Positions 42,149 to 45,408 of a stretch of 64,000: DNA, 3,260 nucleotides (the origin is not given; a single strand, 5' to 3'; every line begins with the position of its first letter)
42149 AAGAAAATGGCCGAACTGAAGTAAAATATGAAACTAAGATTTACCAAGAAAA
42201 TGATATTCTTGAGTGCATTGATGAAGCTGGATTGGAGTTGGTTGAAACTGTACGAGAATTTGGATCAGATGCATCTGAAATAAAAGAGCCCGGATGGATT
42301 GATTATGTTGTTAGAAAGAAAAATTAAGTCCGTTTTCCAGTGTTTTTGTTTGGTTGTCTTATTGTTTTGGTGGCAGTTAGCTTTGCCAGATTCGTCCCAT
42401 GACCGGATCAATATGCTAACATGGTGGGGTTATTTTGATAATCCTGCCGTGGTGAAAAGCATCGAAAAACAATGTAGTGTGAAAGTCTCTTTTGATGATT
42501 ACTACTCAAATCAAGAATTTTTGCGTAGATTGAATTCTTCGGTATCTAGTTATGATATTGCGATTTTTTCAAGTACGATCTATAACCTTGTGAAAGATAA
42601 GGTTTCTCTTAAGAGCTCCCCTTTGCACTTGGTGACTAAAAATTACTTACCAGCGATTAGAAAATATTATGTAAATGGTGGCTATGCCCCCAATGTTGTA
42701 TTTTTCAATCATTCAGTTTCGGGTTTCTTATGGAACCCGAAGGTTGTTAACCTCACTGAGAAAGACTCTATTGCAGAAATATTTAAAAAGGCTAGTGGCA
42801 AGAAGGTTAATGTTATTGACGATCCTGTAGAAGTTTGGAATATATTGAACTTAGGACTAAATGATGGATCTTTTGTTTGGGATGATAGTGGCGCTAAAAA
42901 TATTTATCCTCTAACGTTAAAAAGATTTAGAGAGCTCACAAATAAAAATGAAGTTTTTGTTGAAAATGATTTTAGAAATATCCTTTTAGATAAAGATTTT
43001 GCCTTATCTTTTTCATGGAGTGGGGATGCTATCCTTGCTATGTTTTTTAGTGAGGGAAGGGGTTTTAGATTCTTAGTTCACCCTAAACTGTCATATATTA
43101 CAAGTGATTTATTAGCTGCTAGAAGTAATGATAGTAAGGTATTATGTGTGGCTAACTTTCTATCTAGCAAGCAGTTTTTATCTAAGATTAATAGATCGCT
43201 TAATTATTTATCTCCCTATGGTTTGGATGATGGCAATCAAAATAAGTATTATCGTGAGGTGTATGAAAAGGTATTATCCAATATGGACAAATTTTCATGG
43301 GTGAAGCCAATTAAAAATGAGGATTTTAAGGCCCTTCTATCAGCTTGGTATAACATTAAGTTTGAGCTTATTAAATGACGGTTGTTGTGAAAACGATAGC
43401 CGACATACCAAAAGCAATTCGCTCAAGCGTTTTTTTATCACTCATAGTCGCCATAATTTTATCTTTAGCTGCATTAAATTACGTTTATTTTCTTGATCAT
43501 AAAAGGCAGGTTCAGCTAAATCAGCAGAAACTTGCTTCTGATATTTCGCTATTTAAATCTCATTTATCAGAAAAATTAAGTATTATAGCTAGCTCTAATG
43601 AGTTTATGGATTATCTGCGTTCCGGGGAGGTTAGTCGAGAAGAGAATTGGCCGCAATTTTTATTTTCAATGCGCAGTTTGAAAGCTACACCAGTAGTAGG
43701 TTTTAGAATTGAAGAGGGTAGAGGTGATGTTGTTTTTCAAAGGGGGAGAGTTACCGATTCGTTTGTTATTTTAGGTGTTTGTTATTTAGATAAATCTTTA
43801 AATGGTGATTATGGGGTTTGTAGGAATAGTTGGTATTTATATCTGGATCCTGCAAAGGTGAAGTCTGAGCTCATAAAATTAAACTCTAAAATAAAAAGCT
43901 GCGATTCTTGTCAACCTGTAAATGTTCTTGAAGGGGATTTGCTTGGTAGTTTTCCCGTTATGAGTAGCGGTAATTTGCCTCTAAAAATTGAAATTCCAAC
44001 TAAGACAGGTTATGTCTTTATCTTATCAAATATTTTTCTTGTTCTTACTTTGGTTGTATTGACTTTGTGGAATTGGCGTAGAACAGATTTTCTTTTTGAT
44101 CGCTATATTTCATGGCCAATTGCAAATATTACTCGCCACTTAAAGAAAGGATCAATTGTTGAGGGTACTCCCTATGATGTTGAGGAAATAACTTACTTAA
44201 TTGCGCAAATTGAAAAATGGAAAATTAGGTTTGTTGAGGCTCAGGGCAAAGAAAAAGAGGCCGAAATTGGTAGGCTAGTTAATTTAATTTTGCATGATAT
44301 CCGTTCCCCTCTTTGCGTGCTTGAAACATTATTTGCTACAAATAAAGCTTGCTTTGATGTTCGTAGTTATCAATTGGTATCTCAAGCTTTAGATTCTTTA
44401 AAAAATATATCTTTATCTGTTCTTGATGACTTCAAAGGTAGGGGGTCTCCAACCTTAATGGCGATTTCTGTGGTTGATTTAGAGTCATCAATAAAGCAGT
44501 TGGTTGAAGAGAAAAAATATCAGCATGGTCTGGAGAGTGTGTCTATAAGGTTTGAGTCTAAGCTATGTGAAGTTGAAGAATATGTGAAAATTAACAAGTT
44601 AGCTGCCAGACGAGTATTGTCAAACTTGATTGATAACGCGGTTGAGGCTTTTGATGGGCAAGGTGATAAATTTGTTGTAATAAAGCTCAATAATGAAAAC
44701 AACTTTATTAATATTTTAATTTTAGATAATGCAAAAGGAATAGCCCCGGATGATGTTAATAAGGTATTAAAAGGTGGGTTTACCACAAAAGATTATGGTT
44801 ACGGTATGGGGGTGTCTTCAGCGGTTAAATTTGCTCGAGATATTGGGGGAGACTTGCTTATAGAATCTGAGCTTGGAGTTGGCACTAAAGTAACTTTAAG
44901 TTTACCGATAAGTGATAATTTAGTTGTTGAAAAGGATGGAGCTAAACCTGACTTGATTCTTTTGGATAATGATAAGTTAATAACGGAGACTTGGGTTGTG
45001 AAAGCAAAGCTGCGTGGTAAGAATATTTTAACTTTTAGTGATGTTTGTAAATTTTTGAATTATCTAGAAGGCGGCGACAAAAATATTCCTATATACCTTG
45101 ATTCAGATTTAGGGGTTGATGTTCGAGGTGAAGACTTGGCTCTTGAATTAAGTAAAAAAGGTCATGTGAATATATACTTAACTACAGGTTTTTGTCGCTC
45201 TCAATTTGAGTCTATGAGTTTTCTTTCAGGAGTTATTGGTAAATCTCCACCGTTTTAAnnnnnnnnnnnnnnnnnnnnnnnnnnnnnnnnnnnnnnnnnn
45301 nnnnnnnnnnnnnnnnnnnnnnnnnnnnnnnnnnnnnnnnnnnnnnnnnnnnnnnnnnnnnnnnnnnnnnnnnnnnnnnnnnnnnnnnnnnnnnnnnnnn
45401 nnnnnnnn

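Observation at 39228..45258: AT-rich regulatory island at the tRNA-Pro 3' flank: unusual two-component parts plus a methyltransferase-SBP-hybrid kinase operon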

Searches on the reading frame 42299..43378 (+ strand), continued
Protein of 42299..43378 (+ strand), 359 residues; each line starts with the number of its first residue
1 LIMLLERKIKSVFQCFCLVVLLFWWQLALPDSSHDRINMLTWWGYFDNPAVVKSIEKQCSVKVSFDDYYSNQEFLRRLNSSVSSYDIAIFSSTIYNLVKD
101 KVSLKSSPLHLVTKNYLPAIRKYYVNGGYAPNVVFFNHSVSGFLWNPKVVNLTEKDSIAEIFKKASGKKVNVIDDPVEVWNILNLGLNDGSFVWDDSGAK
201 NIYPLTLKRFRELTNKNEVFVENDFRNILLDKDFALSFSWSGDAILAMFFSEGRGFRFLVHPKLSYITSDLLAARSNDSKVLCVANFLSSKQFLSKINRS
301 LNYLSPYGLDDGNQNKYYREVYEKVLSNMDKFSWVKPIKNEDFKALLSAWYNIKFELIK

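Call 80: search_protein_families(library=pfam, proteins=[L022:2335-2889:+, L032:7270-7878:+, L033:6384-6995:+, L035:8956-9564:+, L036:398-1189:+, L038:7046-7921:+, L038:6459-7049:+, L033:4499-5209:+, L035:6338-6973:+, L025:4080-4595:+], max_evalue=0.01)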
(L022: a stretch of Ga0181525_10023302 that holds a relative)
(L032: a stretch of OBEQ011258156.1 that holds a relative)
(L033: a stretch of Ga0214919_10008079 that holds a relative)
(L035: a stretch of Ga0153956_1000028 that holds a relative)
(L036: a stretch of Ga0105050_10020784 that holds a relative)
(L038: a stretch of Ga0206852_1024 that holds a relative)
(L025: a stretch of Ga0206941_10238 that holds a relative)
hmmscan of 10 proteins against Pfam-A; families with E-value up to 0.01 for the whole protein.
L022:2335-2889:+ (184 aa): 0 families

L032:7270-7878:+ (202 aa): 0 families

L033:6384-6995:+ (203 aa): 1 family
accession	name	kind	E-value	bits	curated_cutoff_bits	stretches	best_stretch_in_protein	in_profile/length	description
PF00857.26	Isochorismatase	-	1.3e-40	139.8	27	1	25-192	1-173/175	Isochorismatase domain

L035:8956-9564:+ (202 aa): 4 families
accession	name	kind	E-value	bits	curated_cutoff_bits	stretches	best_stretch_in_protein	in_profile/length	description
PF00583.31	Acetyltransf_1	-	5.9e-08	33.4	20.7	1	38-148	18-106/116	Acetyltransferase (GNAT) family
PF13508.13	Acetyltransf_7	-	4.2e-06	27.5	27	1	55-167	3-83/84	Acetyltransferase (GNAT) domain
PF13673.13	Acetyltransf_10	-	0.0019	18.6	23.6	0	93-135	45-87/128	Acetyltransferase (GNAT) domain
PF17013.11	Acetyltransf_15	-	0.0065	16.3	35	1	80-141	53-115/210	Putative acetyl-transferase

L036:398-1189:+ (263 aa): 11 families
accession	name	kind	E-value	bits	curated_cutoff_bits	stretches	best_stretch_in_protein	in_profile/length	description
PF08241.18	Methyltransf_11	-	7.6e-19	68.6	21.2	1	53-151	1-95/95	Methyltransferase domain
PF13847.12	Methyltransf_31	-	1.3e-16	61.1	27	1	49-174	4-127/145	Methyltransferase domain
PF13649.12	Methyltransf_25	-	2.3e-16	60.7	27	1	53-147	2-97/97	Methyltransferase domain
PF13489.12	Methyltransf_23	-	6.5e-14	52.4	27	1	35-194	11-159/164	Methyltransferase domain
PF08242.18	Methyltransf_12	-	3.3e-13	50.6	30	1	53-149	1-98/98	Methyltransferase domain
PF01209.24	Ubie_methyltran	-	3.8e-09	36.7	20.1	1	42-151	41-151/233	ubiE/COQ5 methyltransferase family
PF02353.26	CMAS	-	9.6e-08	32.1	27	1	35-152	49-165/273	Mycolic acid cyclopropane synthetase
PF08003.17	Methyltransf_9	-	1.5e-05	24.6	23.8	1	38-201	105-267/315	Protein of unknown function (DUF1698)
PF02390.23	Methyltransf_4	-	0.0027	17.6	24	0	49-90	2-44/173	Putative methyltransferase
PF01728.25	FtsJ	-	0.0055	17.1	24.1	0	46-150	20-136/181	FtsJ-like methyltransferase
PF05175.20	MTS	-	0.0056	16.8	23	0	33-151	19-138/170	Methyltransferase small domain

L038:7046-7921:+ (291 aa): 1 family
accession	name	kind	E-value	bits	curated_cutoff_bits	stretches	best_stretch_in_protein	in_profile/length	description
PF00795.27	CN_hydrolase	-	1.7e-31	109.9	23.2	1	3-264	1-255/256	Carbon-nitrogen hydrolase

L038:6459-7049:+ (196 aa): 0 families

L033:4499-5209:+ (236 aa): 5 families
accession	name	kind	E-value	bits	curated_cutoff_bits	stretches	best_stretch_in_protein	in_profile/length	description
PF00717.28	Peptidase_S24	-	4.2e-09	36.6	23.3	1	157-228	45-116/116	Peptidase S24-like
PF13443.12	HTH_26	-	5.5e-09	36.6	22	1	38-94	1-57/63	Cro/C1-type HTH DNA-binding domain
PF01381.28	HTH_3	-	3.9e-08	33.7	23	1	43-92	5-53/55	Helix-turn-helix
PF13560.12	HTH_31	-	0.00084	20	27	1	47-90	14-57/64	Helix-turn-helix domain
PF12844.13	HTH_19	-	0.0027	18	30.2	1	37-90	2-54/64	Helix-turn-helix domain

L035:6338-6973:+ (211 aa): 7 families
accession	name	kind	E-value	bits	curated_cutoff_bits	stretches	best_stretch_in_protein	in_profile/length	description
PF13443.12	HTH_26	-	1.6e-14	54.3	22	1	8-69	1-62/63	Cro/C1-type HTH DNA-binding domain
PF00717.28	Peptidase_S24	-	1.7e-08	34.6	23.3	1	106-199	19-116/116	Peptidase S24-like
PF01381.28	HTH_3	-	1.9e-08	34.6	23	1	15-64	7-55/55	Helix-turn-helix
PF12844.13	HTH_19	-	3.2e-05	24.2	30.2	1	18-67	13-61/64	Helix-turn-helix domain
PF13412.12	HTH_24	-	8.4e-05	22.5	21.9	1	9-36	9-36/48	Winged helix-turn-helix DNA-binding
PF13404.12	HTH_AsnC-type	-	0.0045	17.2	27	0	9-36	9-36/42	AsnC-type helix-turn-helix domain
PF04218.19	CENP-B_N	-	0.0073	16.4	21.2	0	21-42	26-47/53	CENP-B N-terminal DNA-binding domain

L025:4080-4595:+ (171 aa): 1 family
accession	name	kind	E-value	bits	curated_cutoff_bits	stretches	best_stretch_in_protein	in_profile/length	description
PF09722.15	Xre_MbcA_ParS_C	-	0.0032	17.9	24.5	1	98-125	6-33/51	Antitoxin Xre/MbcA/ParS C-terminal toxin-binding domain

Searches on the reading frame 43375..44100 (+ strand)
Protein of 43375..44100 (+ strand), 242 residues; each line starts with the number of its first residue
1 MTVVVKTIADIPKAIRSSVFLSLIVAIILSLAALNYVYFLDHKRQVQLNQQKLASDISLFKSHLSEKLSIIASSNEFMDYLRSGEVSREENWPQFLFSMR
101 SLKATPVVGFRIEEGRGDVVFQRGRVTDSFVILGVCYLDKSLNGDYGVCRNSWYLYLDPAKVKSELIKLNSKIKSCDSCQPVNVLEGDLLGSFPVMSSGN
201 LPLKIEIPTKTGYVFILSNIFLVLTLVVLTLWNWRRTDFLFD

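Call 97: search_solved_structures(query=A8, max_evalue=10, show_alignments=0)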
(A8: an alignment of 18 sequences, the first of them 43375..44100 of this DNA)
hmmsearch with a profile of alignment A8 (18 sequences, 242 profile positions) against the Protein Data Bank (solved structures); distinct sequences matched with E-value up to 10: 3.
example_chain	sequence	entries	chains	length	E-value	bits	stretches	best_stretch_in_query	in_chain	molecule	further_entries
6b87_A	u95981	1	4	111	1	11.7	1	9-40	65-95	TMHC2_E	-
2mmu_A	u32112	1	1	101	1.9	10.8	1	187-233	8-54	Cell division protein CrgA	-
9nm2_A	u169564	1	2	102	2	10.7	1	187-233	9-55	Cell division protein CrgA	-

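Call 98: search_protein_families(library=pfam, alignment_id=A8, max_evalue=1)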
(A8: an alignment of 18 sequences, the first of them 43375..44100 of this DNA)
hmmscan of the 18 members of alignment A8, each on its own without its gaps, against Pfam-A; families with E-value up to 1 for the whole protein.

A. member 1, window:43375-44100:+ (242 aa): 3 families
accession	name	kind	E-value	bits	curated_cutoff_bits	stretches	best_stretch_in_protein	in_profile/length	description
PF03707.21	MHYT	-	0.051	14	21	1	19-45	28-54/59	Bacterial signalling protein N terminal repeat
PF17762.8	HTH_ParB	-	0.058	14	22.6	1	44-88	17-61/102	ParB HTH domain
PF14316.11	DUF4381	-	0.23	12.2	27.2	0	207-237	15-44/145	Domain of unknown function (DUF4381)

B. families by the number of members that match (of 18 scanned): 22 families
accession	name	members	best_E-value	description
PF02743.24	dCache_1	4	0.004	Cache domain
PF22724.1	NCAB1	2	0.022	NACHT C-terminal Alpha/Beta 1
PF11027.13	DUF2615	1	0.0011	Protein of unknown function (DUF2615)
PF13133.11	DUF3949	1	0.029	Protein of unknown function (DUF3949)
PF18303.6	Saf_2TM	1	0.033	SAVED-fused 2TM effector domain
PF03707.21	MHYT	1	0.051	Bacterial signalling protein N terminal repeat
PF17762.8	HTH_ParB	1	0.058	ParB HTH domain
PF10960.13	Holin_BhlA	1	0.06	BhlA holin family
PF13631.11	Cytochrom_B_N_2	1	0.061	Cytochrome b(N-terminal)/b6/petB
PF03350.21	UPF0114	1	0.1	Uncharacterized protein family, UPF0114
PF15492.12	Nbas_N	1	0.14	Neuroblastoma-amplified sequence, N terminal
PF05781.17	MRVI1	1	0.21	MRVI1 protein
PF14077.11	WD40_alt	1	0.21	Alternative WD40 repeat motif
PF14316.11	DUF4381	1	0.23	Domain of unknown function (DUF4381)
PF20563.3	DUF6773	1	0.24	Family of unknown function (DUF6773)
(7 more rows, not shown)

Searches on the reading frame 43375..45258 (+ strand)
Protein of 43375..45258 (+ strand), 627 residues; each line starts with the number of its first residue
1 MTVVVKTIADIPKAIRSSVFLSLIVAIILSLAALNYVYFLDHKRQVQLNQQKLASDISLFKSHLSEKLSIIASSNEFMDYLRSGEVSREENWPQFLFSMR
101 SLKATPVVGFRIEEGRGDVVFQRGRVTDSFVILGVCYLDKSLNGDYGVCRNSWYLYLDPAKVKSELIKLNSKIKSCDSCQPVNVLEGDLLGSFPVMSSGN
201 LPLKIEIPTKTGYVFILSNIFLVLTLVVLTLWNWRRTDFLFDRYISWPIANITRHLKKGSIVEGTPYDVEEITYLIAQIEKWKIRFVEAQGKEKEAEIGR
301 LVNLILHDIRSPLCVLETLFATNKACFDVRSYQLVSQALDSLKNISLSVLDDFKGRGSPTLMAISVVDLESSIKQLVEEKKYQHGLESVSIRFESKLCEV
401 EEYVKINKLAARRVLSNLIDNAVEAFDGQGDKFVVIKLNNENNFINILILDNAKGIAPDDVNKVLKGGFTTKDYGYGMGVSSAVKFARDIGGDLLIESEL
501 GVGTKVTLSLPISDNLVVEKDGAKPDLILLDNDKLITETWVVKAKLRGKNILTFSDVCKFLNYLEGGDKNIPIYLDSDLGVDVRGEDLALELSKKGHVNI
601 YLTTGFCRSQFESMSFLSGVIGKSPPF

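Call 4: search_protein_families(library=pfam, proteins=[window:43375-45258:+], max_evalue=0.1)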
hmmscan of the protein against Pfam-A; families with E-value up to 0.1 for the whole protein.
window:43375-45258:+ (627 aa): 3 families
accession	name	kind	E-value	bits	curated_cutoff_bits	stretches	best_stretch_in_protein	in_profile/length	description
PF02518.31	HATPase_c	-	1.2e-15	58.3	26.4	1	409-512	4-109/111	Histidine kinase-, DNA gyrase B-, and HSP90-like ATPase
PF14501.12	HATPase_c_5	-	2.6e-07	30.9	22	1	408-499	3-91/102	GHKL domain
PF13589.12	HATPase_c_3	-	0.0013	19.2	25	1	413-473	5-62/137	Histidine kinase-, DNA gyrase B-, and HSP90-like ATPase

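Call 5: search_protein_families(library=ncbifam, proteins=[window:43375-45258:+], max_evalue=0.1)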
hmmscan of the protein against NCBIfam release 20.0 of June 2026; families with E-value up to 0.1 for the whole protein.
window:43375-45258:+ (627 aa): 60 families (the best 25 are shown)
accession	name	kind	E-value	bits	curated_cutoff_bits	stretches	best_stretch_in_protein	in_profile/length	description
NF008468.0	PRK11360.1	equivalog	1.6e-25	89.5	646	1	292-514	390-610/616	two-component system sensor histidine kinase AtoS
NF008298.1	PRK11086.1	subfamily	1.3e-17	63.4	520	1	388-513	403-526/529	DcuS/MalK family sensor histidine kinase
NF007688.0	PRK10364.1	equivalog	4.9e-17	61.8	479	1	289-513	231-452/460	two-component system sensor histidine kinase ZraS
TIGR02916.1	PEP_his_kin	equivalog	3.8e-16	58.8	300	1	365-511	541-679/679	XrtA/PEP-CTERM system histidine kinase PrsK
NF053867.1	SprKinKinDBac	equivalog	1.1e-14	53.7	775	1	295-514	283-499/500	sporulation kinase KinD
NF011874.0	PRK15347.1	equivalog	1.5e-13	49.8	852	1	399-515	502-617/921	two component system sensor kinase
NF010076.0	PRK13557.1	subfamily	8.1e-13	47.6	631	1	435-612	315-504/540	histidine kinase famiy protein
NF006800.0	PRK09303.1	equivalog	3e-12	46.2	342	1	299-514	152-379/383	histidine kinase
NF010411.0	PRK13837.1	equivalog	8.7e-12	43.8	647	1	398-522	548-685/828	two-component system VirA-like sensor kinase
NF047497.1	HK_LIC_12097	equivalog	1e-11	44.2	500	1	272-512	124-366/367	LIC_12097 family sensor histidine kinase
NF047794.1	HisKinPtgB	equivalog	5.4e-11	41.5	1000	1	296-508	440-651/656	two-component system sensor histidine kinase PgtB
NF041777.1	sens_FixL_Rhizob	equivalog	6.3e-11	41.6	850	1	389-514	359-483/485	sensor protein FixL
NF033092.0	HK_WalK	equivalog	1.5e-10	40.3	725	1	362-512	442-594/594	cell wall metabolism sensor histidine kinase WalK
NF050805.1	CellDivHKDivJCaul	equivalog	4.3e-10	38.5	1000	1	391-512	396-520/531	cell cycle sensor histidine kinase DivJ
NF045900.1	HisKinCpxALeg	equivalog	1e-09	37.7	800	1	299-512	232-451/451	two-component system sensor histidine kinase CpxA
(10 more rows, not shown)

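Call 30: list_cluster_members(proteins=[P0001, P0042, window:43375-45258:+, P0041, window:40551-40766:-, window:45765-46250:-, window:35937-38318:+, window:38318-38632:+])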
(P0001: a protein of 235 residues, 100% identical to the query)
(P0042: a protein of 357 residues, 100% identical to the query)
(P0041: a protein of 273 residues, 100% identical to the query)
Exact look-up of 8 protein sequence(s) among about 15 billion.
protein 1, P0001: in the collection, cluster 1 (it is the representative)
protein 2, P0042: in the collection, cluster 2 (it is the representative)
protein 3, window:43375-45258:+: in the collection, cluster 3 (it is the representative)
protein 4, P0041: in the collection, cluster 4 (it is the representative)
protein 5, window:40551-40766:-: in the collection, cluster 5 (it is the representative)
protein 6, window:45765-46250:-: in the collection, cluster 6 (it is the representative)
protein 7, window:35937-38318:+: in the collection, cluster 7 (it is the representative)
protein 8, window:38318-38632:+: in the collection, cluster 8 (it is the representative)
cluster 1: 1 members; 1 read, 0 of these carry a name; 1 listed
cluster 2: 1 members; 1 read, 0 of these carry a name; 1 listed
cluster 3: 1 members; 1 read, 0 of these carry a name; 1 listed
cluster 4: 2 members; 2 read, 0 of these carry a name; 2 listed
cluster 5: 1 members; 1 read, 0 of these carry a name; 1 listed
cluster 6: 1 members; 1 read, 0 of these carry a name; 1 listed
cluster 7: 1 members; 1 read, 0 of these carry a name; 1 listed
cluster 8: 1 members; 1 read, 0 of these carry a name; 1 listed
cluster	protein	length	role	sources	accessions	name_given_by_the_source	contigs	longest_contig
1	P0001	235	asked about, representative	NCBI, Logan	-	-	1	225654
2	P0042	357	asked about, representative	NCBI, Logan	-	-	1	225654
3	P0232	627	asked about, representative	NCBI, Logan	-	-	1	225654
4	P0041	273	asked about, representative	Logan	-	-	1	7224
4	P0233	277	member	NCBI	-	-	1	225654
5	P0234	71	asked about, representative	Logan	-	-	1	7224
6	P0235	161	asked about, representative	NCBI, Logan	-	-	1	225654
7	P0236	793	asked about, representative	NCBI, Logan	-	-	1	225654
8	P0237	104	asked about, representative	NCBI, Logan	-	-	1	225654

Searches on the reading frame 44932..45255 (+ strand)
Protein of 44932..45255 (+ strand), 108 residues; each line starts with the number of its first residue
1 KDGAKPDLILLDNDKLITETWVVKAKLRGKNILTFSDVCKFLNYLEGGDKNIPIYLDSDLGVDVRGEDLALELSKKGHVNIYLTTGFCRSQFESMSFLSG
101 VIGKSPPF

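Call 43: search_solved_structures(query=A5, max_evalue=10, show_alignments=1)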
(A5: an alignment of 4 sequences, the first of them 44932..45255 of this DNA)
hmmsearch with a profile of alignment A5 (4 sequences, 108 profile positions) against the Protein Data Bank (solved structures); distinct sequences matched with E-value up to 10: 21.
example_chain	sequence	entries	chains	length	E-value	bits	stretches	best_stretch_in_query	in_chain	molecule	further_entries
5uxv_A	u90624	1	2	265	0.01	19.7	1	4-88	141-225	Sensory transduction regulatory protein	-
5uxw_A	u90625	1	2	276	0.011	19.6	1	4-88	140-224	Sensory transduction regulatory protein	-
4qic_A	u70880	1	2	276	0.011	19.6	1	4-88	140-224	Sensory transduction regulatory protein, Anti-anti-sigma factor PhyR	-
3a0r_B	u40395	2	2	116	0.013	19.3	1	6-103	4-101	Response regulator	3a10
8fk2_A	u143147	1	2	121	0.024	18.5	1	5-92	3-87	Putative response regulator CovR VicR-like protein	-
3a0u_A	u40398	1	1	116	0.024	18.4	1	6-103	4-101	Response regulator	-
4g97_A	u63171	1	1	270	0.031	18.1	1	4-88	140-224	Response regulator receiver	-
2rjn_A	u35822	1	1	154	0.048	17.5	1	5-87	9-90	Response regulator receiver:Metal-dependent phosphohydrolase, HD subdomain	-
3f6p_A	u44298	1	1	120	0.071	16.9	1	5-90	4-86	Transcriptional regulatory protein yycF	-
2zwm_A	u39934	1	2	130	0.089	16.6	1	5-89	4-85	Transcriptional regulatory protein yycF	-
9by5_A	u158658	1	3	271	0.13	16.1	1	3-88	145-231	Response regulator receiver protein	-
1nxo_A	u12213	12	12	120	0.25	15.2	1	5-93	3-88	DNA-binding response regulator | Response regulator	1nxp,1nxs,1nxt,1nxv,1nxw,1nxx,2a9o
6eb7_A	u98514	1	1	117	0.28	15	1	5-93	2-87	DNA-binding response regulator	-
9xzo_A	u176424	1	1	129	0.29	15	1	4-88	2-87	De novo protein M1X0B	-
2l69_A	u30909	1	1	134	0.3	14.9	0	6-45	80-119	Rossmann 2x3 fold protein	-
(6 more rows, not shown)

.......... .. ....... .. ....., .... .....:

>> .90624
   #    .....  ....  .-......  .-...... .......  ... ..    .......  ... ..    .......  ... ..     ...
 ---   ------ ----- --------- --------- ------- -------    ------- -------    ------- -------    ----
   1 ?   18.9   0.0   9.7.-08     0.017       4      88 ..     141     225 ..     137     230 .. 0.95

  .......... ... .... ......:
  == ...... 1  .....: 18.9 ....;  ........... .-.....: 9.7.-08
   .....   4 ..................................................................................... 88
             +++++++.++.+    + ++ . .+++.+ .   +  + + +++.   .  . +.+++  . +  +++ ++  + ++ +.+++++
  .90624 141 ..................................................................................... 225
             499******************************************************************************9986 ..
